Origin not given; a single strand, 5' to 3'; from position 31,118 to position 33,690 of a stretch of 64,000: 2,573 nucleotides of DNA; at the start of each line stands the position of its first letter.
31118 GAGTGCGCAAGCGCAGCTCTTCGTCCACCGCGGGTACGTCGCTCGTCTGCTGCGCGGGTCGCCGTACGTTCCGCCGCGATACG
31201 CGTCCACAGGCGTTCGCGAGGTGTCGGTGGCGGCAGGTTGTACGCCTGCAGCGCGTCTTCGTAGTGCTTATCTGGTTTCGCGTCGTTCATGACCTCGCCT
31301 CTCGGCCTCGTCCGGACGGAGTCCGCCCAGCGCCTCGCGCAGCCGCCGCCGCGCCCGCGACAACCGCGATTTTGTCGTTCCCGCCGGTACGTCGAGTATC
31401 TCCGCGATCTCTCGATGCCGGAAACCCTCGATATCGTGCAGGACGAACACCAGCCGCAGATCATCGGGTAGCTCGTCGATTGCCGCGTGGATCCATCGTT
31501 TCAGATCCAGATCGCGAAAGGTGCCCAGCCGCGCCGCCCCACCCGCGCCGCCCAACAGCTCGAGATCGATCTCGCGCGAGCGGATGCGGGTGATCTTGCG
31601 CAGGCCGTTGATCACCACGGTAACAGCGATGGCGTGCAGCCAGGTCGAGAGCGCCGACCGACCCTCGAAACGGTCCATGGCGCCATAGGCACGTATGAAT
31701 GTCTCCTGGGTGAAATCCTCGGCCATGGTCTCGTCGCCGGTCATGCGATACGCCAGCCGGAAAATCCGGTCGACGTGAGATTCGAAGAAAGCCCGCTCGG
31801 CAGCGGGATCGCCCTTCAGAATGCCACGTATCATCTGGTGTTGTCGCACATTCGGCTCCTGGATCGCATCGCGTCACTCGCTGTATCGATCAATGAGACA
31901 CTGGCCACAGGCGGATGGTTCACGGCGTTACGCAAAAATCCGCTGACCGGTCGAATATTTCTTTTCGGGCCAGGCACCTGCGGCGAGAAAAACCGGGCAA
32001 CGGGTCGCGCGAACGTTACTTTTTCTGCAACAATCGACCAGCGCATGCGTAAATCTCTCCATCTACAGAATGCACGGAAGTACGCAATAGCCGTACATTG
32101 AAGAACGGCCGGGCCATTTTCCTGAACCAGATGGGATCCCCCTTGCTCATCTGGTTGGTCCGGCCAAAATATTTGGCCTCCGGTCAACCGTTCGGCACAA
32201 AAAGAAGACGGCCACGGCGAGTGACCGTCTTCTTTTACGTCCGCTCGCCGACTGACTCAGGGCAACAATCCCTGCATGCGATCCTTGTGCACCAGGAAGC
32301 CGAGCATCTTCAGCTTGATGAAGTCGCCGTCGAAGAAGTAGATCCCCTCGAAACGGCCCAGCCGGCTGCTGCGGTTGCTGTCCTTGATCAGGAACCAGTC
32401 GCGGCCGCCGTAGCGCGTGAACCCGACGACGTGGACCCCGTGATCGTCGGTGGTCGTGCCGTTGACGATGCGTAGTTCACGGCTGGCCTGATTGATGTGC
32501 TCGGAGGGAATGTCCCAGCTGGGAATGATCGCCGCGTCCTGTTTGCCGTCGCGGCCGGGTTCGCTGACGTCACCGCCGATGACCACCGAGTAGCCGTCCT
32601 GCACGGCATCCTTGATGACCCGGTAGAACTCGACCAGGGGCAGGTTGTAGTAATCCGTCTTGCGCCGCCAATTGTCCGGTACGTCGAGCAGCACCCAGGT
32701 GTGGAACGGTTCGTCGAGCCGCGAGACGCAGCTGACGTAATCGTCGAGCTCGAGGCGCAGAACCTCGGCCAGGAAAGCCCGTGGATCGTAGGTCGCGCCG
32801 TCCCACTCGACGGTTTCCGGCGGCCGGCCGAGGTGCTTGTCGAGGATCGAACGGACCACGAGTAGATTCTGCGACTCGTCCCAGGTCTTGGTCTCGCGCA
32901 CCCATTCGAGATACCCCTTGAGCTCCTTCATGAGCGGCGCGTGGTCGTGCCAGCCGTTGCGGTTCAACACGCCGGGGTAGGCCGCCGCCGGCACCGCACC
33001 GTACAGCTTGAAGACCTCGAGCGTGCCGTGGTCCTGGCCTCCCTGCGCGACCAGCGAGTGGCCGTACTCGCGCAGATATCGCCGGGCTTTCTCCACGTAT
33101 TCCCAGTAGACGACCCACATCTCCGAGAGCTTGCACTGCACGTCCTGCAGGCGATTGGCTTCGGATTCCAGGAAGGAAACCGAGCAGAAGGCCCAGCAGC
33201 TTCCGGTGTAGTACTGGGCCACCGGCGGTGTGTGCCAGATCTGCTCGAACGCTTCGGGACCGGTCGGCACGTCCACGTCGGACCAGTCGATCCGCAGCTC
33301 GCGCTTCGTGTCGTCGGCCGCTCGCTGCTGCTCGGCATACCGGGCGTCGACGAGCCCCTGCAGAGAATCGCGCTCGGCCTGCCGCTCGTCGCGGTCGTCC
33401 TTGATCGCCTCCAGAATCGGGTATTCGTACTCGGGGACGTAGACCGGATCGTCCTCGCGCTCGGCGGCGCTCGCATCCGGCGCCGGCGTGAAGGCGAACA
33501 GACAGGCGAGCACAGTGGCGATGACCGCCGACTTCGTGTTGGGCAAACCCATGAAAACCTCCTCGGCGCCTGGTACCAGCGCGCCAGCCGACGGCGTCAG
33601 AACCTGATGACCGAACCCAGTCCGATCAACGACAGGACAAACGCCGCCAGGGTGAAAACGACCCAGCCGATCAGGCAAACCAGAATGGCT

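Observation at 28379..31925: ECF sigma / anti-sigma pair co-transcribed with two paralogous secreted HEAT-repeat proteins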

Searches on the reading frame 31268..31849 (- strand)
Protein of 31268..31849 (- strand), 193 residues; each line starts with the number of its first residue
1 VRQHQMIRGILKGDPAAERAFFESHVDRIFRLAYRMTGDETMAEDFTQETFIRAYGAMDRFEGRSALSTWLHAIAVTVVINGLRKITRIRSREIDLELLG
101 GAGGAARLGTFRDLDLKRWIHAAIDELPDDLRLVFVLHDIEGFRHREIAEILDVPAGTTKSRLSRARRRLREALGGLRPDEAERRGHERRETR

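Call 3: search_protein_families(library=pfam, proteins=[window:31268-31849:-], max_evalue=0.01)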
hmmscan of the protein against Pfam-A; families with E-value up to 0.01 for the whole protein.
window:31268-31849:- (193 aa): 5 families
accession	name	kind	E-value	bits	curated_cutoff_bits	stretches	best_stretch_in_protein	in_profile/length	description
PF04542.20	Sigma70_r2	-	2.4e-18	66.1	24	1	21-88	1-70/71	Sigma-70 region 2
PF08281.18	Sigma70_r4_2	-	3.6e-18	65.4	25.7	1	118-170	2-54/54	Sigma-70, region 4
PF04545.22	Sigma70_r4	-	1.9e-11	43.7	24.1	1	123-172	1-50/50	Sigma-70, region 4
PF07638.17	Sigma70_ECF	-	8.2e-05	23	21.1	1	5-174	6-183/185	ECF sigma factor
PF22233.2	PhyR_sigma-like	-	0.0005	20.2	27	1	132-166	9-43/50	Response regulator PhyR, sigma-like domain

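Call 4: search_protein_families(library=ncbifam, proteins=[window:31268-31849:-], max_evalue=0.01)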
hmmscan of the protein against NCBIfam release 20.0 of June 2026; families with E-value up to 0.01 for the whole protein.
window:31268-31849:- (193 aa): 95 families (the best 25 are shown)
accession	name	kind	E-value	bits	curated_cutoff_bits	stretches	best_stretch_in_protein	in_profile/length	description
NF007223.0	PRK09641.1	equivalog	6.2e-33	114.2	209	1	4-175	6-185/187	RNA polymerase sigma factor SigW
NF008888.0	PRK11922.1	equivalog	8.7e-33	113.9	204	2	3-88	17-102/231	RNA polymerase sigma factor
NF007225.0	PRK09643.1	equivalog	1.9e-32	112.6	190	1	6-190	17-198/204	RNA polymerase sigma factor SigM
TIGR02948.1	SigW_bacill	equivalog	6.3e-32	111.1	243.1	1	4-175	6-185/187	RNA polymerase sigma factor SigW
NF009171.0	PRK12518.1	equivalog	9e-32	110.4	208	1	3-174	14-184/191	RNA polymerase sigma factor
NF007229.0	PRK09647.1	equivalog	3.5e-31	108.3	265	1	22-183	50-211/220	RNA polymerase sigma factor SigE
NF009166.1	PRK12513.1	equivalog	2.8e-28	99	206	1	11-175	17-187/193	RNA polymerase sigma factor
NF007216.0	PRK09638.1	equivalog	3.2e-28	98.7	194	1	3-174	5-174/180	RNA polymerase sigma factor SigY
TIGR02937.1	sigma70-ECF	superfamily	3.7e-28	98.2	42.9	1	17-174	2-165/165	sigma-70 family RNA polymerase sigma factor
NF006089.0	PRK08241.1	subfamily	3.9e-27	95.2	240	2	16-93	22-98/343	RNA polymerase subunit sigma-70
TIGR02939.1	RpoE_Sigma70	equivalog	2.4e-26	92.9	236.15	1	4-174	8-186/190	RNA polymerase sigma factor RpoE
TIGR02947.1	SigH_actino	hypoth_equivalog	3e-26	92.3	251.55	2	120-191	125-192/193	RNA polymerase sigma-70 factor, TIGR02947 family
NF004113.0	PRK05602.1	equivalog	3e-26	92.3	208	1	5-182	34-209/211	RNA polymerase sigma factor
TIGR02960.1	SigX5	hypoth_equivalog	8.9e-26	90.8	264.75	2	23-98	12-86/322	RNA polymerase sigma-70 factor, TIGR02960 family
TIGR02950.1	SigM_subfam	subfamily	9.3e-26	90.6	147.95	1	22-173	6-157/159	RNA polymerase sigma factor, SigM family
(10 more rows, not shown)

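Call 60: search_solved_structures(query=window:31271-31849:-, max_evalue=1e-8)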
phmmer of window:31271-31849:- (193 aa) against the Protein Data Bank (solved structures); distinct sequences matched with E-value up to 1e-8: 16.
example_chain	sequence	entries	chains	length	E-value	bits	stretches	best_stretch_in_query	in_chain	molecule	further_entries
6jcy_F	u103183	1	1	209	4.2e-24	88.6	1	26-190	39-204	ECF RNA polymerase sigma factor SigH,ECF RNA polymerase sigma factor SigE,ECF RNA polymera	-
9m9d_F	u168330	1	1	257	8.1e-24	87.7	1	22-183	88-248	ECF RNA polymerase sigma factor SigE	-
9m98_F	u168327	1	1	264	8.4e-24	87.6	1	22-183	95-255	ECF RNA polymerase sigma factor SigE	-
9m9e_F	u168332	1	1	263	8.5e-24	87.6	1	22-183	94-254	ECF RNA polymerase sigma factor SigE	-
5wuq_A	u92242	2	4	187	1e-23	87.4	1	5-174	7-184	ECF RNA polymerase sigma factor SigW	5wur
8z6g_B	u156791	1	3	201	1.5e-21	80.3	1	3-177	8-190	RNA polymerase sigma factor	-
6in7_B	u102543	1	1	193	1.8e-21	80.1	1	3-176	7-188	RNA polymerase sigma-H factor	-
5zx2_F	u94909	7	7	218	2.7e-21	79.5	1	26-190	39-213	ECF RNA polymerase sigma factor SigH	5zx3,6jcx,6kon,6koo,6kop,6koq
1or7_A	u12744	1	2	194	1e-20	77.6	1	6-170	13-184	RNA polymerase sigma-E factor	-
6jbq_F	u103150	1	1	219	1.5e-20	77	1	6-170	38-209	ECF RNA polymerase sigma-E factor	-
7qh5_A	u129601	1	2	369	1.1e-14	58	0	31-97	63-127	RNA polymerase sigma factor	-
5uxx_A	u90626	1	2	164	3.8e-12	49.6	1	33-174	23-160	RNA polymerase sigma factor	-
6dv9_F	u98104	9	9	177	8.5e-11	45.2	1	8-174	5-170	ECF RNA polymerase sigma factor SigL | RNA polymerase sigma factor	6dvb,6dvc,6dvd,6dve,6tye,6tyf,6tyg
2o7g_A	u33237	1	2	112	1.1e-10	44.9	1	11-88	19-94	Probable RNA polymerase sigma-C factor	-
5fgm_A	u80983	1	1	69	2.7e-10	43.6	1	121-174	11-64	ECF RNA polymerase sigma factor SigR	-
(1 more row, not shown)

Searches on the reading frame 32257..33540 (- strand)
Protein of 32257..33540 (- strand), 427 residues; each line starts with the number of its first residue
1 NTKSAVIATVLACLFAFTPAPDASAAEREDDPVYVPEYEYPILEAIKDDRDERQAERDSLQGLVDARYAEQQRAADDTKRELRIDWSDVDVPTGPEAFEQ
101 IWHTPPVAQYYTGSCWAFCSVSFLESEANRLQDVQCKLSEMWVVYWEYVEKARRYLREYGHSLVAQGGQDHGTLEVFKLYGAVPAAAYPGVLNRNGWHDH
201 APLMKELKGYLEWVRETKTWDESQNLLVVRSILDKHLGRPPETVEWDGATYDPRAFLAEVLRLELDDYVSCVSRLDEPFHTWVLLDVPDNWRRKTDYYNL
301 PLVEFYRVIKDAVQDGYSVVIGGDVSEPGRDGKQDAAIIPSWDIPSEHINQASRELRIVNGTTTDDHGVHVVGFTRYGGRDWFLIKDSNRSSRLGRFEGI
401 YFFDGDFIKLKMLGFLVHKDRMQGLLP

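Call 55: search_protein_families(library=pfam, proteins=[window:32257-33540:-], max_evalue=0.001)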
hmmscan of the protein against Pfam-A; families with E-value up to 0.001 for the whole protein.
window:32257-33540:- (427 aa): 2 families
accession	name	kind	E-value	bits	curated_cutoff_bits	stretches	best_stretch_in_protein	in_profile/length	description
PF03051.21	Peptidase_C1_2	-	1.5e-10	41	22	1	107-328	59-321/438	Peptidase C1-like family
PF00112.29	Peptidase_C1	-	0.00018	22.1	20.7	0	108-144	19-56/220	Papain family cysteine protease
